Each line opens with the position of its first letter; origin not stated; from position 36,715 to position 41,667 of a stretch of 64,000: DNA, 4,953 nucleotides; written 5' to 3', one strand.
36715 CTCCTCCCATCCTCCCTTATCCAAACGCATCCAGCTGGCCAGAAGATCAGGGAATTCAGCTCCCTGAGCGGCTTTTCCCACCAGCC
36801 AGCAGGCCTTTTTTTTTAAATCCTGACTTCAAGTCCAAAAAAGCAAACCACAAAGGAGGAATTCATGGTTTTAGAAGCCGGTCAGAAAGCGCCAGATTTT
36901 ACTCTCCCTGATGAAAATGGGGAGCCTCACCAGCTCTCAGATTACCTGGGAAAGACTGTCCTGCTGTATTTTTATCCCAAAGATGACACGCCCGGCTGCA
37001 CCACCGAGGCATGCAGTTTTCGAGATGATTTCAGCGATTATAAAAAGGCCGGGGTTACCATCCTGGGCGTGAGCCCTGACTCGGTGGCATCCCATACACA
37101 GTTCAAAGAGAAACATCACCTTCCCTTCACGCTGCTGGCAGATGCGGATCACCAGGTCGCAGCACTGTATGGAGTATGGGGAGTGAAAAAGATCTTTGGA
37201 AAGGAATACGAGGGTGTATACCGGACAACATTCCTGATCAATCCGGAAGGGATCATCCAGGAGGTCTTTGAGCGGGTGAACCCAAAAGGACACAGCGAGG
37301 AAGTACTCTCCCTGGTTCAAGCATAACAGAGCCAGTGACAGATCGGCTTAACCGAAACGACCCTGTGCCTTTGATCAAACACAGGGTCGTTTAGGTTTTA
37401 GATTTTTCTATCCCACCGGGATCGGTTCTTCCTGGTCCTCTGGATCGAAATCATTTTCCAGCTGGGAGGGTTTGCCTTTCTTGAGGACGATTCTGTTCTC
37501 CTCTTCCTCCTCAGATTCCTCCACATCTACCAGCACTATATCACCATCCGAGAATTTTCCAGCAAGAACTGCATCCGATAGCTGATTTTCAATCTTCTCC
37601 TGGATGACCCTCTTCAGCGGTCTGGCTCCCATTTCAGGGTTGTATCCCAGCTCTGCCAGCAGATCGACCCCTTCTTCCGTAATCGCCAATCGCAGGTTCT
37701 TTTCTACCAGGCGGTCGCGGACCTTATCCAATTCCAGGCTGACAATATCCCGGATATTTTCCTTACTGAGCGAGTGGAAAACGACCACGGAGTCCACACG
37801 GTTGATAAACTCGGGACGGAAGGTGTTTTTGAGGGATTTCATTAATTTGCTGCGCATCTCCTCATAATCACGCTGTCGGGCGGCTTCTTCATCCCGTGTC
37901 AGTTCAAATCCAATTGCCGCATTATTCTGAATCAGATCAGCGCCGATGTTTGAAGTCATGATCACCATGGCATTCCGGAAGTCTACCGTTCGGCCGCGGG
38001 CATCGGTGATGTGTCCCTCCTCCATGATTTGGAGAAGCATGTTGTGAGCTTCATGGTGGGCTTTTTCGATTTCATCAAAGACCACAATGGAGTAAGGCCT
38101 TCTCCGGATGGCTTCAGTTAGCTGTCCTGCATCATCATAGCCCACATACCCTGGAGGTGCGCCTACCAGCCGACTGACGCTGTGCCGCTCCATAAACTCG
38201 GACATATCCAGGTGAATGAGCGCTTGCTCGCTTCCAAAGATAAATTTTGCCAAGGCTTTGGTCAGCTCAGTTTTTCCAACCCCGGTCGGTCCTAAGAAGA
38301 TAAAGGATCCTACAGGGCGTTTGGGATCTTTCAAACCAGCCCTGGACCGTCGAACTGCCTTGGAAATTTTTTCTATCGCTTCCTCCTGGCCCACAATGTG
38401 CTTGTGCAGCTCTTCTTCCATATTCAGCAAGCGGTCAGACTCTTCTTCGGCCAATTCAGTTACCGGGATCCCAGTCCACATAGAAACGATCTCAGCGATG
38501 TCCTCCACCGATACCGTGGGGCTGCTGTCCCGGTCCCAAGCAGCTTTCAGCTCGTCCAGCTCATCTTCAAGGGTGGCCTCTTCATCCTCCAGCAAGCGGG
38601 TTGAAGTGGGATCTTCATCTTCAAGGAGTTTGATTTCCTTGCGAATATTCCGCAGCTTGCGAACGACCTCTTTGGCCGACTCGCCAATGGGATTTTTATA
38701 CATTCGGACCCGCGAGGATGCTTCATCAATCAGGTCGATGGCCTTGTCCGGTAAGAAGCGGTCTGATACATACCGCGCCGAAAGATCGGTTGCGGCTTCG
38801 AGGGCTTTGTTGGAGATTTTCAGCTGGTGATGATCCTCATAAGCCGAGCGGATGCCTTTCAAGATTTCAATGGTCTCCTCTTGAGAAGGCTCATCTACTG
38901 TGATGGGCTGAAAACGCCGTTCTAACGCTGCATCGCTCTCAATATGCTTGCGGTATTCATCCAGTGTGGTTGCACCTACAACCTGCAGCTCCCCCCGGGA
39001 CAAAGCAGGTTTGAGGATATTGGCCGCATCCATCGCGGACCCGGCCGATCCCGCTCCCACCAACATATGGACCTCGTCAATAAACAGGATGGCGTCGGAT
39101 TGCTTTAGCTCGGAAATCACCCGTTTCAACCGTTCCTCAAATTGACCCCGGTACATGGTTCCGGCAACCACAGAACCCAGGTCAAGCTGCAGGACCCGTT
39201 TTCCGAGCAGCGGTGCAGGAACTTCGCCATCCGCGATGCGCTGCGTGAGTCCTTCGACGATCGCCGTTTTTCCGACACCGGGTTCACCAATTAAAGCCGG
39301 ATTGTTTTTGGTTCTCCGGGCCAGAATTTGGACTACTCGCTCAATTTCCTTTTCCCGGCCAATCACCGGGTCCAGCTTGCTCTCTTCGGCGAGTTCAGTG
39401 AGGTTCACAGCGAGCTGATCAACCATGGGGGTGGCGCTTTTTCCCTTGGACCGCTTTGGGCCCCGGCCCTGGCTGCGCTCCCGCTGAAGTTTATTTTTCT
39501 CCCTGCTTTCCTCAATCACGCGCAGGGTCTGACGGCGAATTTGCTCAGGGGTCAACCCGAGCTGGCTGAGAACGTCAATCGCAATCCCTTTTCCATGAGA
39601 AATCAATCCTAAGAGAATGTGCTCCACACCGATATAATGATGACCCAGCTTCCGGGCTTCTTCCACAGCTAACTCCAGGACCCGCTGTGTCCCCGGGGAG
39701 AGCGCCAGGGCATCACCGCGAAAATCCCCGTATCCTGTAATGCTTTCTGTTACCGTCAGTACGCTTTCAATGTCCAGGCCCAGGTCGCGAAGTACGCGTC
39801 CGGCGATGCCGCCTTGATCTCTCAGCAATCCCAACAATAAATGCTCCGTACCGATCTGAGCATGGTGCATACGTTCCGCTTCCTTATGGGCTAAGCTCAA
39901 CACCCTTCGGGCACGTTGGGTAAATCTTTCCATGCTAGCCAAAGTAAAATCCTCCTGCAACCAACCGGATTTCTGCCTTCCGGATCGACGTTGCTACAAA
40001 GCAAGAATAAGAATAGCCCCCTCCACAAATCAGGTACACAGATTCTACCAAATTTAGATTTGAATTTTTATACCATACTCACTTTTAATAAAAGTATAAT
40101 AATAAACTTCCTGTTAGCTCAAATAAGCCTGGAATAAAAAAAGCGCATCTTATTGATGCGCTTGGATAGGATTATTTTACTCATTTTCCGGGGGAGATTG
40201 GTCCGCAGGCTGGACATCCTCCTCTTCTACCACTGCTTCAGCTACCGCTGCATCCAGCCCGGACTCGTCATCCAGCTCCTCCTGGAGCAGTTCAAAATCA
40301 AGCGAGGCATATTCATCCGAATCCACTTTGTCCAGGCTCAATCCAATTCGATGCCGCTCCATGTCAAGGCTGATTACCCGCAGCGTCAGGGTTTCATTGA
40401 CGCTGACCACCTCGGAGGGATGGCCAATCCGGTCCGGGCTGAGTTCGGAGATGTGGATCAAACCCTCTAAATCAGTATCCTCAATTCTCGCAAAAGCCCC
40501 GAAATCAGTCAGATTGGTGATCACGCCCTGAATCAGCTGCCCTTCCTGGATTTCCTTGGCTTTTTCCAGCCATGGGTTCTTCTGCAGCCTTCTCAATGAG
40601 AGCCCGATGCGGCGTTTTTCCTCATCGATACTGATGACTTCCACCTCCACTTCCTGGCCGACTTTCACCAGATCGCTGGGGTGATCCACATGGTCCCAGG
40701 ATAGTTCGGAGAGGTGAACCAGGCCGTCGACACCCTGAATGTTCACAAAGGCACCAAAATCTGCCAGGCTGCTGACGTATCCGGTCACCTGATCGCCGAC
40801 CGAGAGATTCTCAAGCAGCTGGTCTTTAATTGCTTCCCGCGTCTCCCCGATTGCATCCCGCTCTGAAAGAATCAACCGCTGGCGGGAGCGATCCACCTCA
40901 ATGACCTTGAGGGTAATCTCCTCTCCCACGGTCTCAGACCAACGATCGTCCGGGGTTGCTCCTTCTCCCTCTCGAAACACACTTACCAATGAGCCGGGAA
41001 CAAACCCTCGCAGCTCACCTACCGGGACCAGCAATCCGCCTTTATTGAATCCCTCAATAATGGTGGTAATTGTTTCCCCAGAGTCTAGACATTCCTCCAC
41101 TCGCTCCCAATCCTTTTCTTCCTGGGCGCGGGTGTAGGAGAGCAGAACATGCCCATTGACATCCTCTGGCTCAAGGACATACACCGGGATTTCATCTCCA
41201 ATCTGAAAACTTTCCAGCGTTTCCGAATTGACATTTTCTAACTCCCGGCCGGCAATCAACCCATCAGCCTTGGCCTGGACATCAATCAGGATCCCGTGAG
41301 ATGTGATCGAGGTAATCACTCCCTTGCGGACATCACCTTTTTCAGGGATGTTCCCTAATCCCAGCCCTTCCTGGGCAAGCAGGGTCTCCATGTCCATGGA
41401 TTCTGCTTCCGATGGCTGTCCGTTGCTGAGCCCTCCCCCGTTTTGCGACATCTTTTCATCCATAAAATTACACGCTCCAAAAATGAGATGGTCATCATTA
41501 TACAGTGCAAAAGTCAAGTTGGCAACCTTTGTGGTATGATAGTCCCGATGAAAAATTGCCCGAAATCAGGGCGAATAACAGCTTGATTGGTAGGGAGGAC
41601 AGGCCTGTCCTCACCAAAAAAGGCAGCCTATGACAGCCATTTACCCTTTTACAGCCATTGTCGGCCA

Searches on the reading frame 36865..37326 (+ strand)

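Call 5: search_protein_families(library=pfam, proteins=[window:36865-37326:+], max_evalue=0.01)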
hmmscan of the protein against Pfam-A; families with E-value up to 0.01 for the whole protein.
window:36865-37326:+ (153 aa): 3 families
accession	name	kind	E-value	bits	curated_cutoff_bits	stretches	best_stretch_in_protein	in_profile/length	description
PF00578.27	AhpC-TSA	-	7.8e-45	152.3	26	1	6-133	2-123/124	AhpC/TSA family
PF08534.16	Redoxin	-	1.3e-25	90.4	26.6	1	5-142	2-139/148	Redoxin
PF13911.12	AhpC-TSA_2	-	0.0034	18.2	27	1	53-106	3-56/114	AhpC/TSA antioxidant enzyme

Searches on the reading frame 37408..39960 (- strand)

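Call 5: search_protein_families(library=pfam, proteins=[window:37408-39960:-], max_evalue=0.01)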
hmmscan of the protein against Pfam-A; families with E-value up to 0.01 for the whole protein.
window:37408-39960:- (850 aa): 33 families (the best 25 are shown)
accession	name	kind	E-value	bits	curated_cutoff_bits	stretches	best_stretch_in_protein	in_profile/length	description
PF07724.20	AAA_2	-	5.9e-65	218.8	27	1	548-724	1-165/166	AAA domain (Cdc48 subfamily)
PF02861.25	Clp_N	-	9.5e-35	119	20.7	2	24-76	1-53/53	Clp amino terminal domain, pathogenicity island component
PF17871.7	AAA_lid_9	-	2e-31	108.4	22.8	1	359-452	1-94/104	AAA lid domain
PF10431.15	ClpB_D2-small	-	4.2e-26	91.2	21.9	1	731-811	1-81/81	C-terminal, D2-small domain, of ClpB protein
PF00004.35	AAA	-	1.3e-22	81.1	21.2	2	223-337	3-111/131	ATPase family associated with various cellular activities (AAA)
PF07728.20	AAA_5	-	1.6e-16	61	22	1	553-673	2-124/139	AAA domain (dynein-related subfamily)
PF13191.12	AAA_16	-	1.8e-09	38.7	32.6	1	199-246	2-52/167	AAA ATPase domain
PF13401.12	AAA_22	-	3.4e-09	37.5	27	1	216-327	3-118/130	AAA domain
PF00158.32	Sigma54_activat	-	1.6e-07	31.6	20.2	1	551-670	23-141/168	Sigma-54 interaction domain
PF05621.17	TniB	-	2e-06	27.8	22.4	1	271-356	101-185/189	Bacterial TniB protein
PF13481.12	AAA_25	-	3e-05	24.2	27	0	222-313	37-130/195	AAA domain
PF12775.13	AAA_7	-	5.7e-05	23.2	25.8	0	218-299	33-111/181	P-loop containing dynein motor region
PF20720.3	nSTAND3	-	0.00013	22.2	27.2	0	206-244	7-43/155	Novel STAND NTPase 3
PF02367.23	TsaE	-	0.00016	22.1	26.6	0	203-248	4-52/128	Threonylcarbamoyl adenosine biosynthesis protein TsaE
PF13177.12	DNA_pol3_delta2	-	0.00017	22.1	27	1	551-648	20-127/161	DNA polymerase III, delta subunit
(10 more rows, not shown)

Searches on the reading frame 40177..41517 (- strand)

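Call 7: search_protein_families(library=pfam, proteins=[window:40177-41517:-], max_evalue=0.0001)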
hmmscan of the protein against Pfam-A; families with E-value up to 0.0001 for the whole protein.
window:40177-41517:- (446 aa): 3 families
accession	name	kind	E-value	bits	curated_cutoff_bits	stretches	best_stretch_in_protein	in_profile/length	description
PF00575.29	S1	-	8.3e-63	209.2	22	4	240-309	4-74/74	S1 RNA binding domain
PF23459.1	S1_RRP5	-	3.9e-17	63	27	2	323-395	1-72/72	RRP5 S1 domain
PF21710.3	Spt6_S1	-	2.2e-05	25.1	27.5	0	262-310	39-88/91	Spt6, S1/OB domain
